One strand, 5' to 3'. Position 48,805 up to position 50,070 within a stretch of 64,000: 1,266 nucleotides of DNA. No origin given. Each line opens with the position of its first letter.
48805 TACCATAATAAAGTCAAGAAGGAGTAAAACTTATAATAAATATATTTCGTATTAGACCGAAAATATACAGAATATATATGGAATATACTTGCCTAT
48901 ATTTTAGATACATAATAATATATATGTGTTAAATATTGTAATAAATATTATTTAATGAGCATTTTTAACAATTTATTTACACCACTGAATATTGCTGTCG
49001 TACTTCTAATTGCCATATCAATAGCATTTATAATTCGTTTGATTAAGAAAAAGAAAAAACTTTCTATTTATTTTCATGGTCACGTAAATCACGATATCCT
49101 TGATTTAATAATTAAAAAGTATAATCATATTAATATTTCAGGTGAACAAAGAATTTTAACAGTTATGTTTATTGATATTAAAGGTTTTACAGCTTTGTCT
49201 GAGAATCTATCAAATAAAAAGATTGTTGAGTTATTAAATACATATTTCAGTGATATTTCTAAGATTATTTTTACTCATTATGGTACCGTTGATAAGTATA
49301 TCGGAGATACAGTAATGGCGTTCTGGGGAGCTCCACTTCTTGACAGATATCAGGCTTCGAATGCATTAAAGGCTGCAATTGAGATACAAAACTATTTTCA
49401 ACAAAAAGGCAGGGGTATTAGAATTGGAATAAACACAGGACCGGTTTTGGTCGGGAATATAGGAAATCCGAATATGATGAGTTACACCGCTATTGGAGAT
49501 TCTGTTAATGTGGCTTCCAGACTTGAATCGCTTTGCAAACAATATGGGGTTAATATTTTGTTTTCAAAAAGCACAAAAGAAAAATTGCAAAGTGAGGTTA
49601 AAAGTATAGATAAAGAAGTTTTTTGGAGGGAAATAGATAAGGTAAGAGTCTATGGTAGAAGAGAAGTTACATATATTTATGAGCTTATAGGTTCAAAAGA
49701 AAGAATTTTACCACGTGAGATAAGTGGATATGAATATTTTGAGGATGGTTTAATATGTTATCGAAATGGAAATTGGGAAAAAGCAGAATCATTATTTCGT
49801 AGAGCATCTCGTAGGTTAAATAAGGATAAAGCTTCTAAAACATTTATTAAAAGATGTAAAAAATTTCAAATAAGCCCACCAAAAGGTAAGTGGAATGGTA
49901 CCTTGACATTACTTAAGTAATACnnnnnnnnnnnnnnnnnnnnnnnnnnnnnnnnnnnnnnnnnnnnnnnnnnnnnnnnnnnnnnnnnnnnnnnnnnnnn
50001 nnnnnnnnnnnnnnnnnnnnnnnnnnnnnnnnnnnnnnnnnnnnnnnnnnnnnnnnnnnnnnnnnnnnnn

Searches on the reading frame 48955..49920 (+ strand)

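Call 49: search_protein_families(library=pfam, proteins=[window:48955-49920:+], max_evalue=0.001)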
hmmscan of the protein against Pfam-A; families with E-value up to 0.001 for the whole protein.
window:48955-49920:+ (321 aa): 2 families
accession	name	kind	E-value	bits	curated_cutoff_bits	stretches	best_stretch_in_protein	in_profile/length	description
PF00211.25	Guanylate_cyc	-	4.8e-25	88.6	21.9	1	68-240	9-179/183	Adenylate and Guanylate cyclase catalytic domain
PF07219.19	HemY_N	-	0.00085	19.8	31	0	255-290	56-91/107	HemY protein N-terminus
